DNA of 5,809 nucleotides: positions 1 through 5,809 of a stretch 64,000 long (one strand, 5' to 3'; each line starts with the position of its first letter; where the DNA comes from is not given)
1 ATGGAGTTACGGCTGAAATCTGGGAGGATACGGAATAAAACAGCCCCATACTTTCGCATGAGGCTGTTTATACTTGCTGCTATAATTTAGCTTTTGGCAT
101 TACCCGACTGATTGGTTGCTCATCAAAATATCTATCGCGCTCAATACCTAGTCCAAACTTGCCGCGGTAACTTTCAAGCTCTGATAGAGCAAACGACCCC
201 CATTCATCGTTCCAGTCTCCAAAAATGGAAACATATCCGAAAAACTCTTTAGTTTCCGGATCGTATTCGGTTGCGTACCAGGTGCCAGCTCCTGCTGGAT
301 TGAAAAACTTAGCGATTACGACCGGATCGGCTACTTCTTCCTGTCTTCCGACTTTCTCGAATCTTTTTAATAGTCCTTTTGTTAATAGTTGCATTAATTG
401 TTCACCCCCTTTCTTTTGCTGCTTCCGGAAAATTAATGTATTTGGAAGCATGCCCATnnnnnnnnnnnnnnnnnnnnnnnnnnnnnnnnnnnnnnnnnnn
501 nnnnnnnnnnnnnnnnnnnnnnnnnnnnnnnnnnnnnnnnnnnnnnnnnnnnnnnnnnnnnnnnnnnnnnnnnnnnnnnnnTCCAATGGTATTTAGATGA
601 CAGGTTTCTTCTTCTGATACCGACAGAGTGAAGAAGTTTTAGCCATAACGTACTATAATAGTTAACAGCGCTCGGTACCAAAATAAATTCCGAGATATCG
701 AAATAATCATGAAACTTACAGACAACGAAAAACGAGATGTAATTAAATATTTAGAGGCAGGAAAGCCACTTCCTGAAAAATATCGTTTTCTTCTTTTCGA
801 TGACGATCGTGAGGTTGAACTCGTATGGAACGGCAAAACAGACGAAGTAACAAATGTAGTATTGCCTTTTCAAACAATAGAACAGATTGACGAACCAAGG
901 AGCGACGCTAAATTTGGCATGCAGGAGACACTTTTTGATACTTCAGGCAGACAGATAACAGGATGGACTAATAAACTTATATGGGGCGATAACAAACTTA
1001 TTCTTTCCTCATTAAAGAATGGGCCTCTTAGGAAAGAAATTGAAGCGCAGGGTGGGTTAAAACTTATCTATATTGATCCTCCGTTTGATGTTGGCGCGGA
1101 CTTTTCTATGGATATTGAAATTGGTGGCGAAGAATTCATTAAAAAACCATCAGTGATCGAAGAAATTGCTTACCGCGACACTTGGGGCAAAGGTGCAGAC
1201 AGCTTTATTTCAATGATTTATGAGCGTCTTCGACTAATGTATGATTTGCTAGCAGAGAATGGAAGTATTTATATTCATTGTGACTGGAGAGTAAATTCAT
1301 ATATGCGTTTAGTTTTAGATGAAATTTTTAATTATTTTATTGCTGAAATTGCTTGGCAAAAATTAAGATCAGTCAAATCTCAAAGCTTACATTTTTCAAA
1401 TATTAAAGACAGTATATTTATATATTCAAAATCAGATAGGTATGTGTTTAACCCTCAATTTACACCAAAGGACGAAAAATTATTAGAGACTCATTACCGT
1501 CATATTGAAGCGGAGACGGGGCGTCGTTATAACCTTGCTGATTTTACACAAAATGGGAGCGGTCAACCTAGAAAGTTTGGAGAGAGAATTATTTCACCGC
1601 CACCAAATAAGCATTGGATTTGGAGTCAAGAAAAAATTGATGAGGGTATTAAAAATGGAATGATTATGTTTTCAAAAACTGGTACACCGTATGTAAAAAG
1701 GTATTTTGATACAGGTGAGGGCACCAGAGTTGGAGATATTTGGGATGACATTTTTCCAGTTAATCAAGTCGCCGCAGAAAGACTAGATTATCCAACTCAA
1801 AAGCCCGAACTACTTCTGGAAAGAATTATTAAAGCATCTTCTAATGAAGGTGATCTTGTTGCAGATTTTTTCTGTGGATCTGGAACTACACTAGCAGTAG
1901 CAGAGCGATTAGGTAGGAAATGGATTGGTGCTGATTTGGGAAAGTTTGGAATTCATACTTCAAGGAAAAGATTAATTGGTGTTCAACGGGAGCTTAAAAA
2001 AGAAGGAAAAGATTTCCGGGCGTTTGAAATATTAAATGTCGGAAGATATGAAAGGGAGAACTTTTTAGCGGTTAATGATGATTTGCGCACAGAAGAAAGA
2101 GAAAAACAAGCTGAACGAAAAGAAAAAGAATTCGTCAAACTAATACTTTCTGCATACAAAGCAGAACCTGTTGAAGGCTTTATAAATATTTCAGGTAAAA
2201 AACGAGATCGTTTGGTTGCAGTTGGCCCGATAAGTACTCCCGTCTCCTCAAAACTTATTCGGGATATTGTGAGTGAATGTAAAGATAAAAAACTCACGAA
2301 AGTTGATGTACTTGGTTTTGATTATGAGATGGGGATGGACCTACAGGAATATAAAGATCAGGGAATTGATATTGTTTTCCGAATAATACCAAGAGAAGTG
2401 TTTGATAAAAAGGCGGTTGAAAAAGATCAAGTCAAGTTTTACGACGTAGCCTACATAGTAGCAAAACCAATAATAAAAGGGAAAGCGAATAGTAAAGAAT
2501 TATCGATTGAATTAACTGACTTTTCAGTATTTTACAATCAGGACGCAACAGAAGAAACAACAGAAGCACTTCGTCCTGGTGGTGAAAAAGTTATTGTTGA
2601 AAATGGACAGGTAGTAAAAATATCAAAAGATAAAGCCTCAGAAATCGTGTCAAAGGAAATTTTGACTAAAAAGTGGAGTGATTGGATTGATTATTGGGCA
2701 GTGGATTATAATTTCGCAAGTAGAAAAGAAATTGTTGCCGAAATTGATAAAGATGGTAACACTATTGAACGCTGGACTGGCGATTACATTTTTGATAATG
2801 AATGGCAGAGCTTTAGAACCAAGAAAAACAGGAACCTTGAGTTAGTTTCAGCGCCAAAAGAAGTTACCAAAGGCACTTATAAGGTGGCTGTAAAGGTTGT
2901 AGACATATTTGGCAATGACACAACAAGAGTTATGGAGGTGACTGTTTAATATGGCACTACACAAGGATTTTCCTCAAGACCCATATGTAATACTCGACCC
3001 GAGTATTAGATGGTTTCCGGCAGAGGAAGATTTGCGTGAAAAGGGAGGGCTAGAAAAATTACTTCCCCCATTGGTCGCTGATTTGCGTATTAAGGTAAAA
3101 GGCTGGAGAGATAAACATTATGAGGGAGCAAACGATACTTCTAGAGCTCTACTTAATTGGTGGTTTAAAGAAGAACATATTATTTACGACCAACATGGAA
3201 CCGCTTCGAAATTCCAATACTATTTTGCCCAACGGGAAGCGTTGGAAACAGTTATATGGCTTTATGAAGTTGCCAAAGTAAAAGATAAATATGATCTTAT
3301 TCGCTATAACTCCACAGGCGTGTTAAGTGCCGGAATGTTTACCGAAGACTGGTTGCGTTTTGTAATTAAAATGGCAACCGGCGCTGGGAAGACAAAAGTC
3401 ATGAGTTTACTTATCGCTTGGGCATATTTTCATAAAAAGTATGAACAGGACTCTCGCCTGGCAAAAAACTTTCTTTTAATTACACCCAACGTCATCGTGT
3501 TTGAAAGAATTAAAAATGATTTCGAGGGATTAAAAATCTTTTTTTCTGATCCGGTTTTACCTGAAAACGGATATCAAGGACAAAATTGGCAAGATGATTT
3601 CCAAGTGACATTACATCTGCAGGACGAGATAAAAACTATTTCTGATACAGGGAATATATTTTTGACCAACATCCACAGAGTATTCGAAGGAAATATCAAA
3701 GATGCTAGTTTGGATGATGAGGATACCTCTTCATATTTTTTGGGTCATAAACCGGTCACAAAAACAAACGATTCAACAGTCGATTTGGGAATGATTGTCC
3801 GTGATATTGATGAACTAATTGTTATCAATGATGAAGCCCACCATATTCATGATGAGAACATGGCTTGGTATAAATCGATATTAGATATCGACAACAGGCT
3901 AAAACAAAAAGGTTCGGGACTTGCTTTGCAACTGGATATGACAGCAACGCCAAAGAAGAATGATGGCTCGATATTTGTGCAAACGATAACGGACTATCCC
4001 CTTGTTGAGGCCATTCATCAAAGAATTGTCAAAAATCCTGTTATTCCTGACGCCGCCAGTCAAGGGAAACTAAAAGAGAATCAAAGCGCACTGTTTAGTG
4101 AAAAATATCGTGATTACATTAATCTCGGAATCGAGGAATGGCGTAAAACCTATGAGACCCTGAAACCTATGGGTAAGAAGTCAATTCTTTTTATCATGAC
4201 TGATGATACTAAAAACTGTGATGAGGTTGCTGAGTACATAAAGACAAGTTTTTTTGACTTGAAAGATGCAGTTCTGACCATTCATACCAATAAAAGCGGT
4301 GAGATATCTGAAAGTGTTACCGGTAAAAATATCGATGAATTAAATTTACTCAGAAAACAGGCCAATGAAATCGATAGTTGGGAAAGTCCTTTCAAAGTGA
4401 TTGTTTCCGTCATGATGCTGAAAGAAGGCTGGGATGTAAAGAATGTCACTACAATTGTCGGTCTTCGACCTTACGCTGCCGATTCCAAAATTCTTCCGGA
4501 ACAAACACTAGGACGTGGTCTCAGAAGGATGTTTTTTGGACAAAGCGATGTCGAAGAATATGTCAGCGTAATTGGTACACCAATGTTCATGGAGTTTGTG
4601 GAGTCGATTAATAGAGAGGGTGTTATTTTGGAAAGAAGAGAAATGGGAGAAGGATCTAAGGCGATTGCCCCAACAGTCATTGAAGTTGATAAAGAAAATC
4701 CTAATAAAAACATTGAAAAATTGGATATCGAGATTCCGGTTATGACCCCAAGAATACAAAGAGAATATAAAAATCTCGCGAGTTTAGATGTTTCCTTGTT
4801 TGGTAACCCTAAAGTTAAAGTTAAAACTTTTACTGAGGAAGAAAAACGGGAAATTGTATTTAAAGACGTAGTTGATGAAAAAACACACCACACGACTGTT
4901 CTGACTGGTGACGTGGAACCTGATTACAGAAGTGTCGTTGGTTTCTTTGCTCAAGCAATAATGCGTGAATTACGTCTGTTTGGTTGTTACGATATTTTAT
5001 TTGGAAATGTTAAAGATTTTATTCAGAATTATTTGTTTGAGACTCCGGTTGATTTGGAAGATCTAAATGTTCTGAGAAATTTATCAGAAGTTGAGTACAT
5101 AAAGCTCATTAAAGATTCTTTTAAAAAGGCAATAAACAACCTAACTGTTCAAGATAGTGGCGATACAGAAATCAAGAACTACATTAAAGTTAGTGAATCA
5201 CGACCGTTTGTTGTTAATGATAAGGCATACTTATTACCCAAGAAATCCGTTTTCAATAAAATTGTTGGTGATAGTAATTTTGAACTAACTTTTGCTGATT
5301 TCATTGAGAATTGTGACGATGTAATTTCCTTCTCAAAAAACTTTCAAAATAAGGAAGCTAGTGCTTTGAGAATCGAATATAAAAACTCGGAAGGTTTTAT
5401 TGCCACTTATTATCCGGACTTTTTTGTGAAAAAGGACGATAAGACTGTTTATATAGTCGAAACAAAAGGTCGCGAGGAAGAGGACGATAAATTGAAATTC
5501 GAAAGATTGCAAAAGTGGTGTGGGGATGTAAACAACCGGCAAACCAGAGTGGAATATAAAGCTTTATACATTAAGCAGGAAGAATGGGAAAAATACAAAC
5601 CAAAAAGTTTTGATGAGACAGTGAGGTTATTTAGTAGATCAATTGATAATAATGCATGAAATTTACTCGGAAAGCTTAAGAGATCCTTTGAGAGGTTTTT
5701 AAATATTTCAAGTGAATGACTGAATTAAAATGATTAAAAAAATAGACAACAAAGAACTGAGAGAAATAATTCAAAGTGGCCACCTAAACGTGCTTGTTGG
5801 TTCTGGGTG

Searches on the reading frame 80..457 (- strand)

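Call 6: search_protein_families(library=pfam, proteins=[window:80-457:-], max_evalue=0.01)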
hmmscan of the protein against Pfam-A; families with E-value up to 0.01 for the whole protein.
window:80-457:- (125 aa): 1 family
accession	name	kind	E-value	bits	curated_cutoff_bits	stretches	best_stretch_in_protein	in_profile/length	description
PF11171.13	DUF2958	-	3.5e-18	66.4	21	1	26-118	3-99/111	Protein of unknown function (DUF2958)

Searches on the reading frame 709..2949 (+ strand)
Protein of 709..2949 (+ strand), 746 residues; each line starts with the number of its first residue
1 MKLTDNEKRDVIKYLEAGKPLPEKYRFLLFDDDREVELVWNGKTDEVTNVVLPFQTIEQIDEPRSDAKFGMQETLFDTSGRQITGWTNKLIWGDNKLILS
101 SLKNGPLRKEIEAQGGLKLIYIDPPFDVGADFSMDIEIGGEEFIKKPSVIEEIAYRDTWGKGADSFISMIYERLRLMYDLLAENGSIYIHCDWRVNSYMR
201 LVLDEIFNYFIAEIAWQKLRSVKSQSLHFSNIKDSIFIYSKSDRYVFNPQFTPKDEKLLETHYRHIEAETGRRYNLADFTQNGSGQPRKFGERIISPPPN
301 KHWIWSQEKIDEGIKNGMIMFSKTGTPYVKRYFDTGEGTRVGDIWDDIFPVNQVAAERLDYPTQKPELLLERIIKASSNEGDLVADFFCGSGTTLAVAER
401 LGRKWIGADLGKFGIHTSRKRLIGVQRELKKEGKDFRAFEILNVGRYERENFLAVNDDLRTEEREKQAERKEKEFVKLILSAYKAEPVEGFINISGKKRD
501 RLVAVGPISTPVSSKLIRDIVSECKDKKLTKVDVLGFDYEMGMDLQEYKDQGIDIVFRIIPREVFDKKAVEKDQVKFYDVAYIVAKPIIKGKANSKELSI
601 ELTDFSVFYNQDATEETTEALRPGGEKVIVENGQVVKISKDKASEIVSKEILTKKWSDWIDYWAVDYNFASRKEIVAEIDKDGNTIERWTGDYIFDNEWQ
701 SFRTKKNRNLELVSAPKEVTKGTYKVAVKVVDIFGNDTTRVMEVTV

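Call 6: search_protein_families(library=pfam, proteins=[window:709-2949:+], max_evalue=0.01)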
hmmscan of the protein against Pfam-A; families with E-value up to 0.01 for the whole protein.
window:709-2949:+ (746 aa): 2 families
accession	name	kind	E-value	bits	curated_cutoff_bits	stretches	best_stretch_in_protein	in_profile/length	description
PF01555.25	N6_N4_Mtase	-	6.5e-43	147.7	26.7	1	118-413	2-214/221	DNA methylase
PF15418.12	DUF4625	-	0.0015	19.3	27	1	690-745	73-129/131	Domain of unknown function (DUF4625)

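Call 75: find_encoding_contigs(protein=window:709-2949:+, flank=10000, max_places=3)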
Protein window:709-2949:+ (746 aa): no gene with exactly this product is on record in the collection.

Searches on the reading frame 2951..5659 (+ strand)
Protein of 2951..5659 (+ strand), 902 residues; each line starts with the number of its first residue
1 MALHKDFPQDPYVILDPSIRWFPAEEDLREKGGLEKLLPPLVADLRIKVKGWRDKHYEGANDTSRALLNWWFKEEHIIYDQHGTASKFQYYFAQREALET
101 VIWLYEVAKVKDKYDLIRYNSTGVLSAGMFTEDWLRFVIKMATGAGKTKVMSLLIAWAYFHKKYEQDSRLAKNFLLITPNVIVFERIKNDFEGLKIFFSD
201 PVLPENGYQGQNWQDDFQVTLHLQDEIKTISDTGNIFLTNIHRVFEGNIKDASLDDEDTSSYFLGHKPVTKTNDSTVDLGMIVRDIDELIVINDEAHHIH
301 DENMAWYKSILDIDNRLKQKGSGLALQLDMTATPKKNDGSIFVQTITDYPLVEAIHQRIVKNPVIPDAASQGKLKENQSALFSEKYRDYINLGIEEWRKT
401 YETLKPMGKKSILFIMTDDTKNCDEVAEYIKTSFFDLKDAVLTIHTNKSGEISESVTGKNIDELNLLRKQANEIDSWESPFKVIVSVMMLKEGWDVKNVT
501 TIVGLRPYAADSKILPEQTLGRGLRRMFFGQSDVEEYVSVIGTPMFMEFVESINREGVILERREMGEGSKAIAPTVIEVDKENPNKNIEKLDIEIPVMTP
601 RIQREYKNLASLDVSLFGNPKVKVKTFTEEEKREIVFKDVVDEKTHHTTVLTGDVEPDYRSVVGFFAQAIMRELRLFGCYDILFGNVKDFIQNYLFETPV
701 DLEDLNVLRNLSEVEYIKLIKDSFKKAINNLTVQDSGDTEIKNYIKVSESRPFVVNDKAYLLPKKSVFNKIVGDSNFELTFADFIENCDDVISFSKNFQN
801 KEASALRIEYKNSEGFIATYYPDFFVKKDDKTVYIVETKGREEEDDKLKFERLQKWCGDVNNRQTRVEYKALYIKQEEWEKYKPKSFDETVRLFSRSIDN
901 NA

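Call 6: search_protein_families(library=pfam, proteins=[window:2951-5659:+], max_evalue=0.01)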
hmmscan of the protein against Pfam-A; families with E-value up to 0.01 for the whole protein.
window:2951-5659:+ (902 aa): 3 families
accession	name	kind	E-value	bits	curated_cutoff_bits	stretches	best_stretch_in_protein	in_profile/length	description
PF04851.21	ResIII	-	1.4e-17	64.5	22.5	1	93-335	7-163/164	Type III restriction enzyme, res subunit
PF19778.5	RE_endonuc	-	0.00018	21.7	23.4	1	764-871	1-104/108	Endonuclease domain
PF00270.35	DEAD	-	0.0027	17.9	26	0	137-312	17-143/167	DEAD/DEAH box helicase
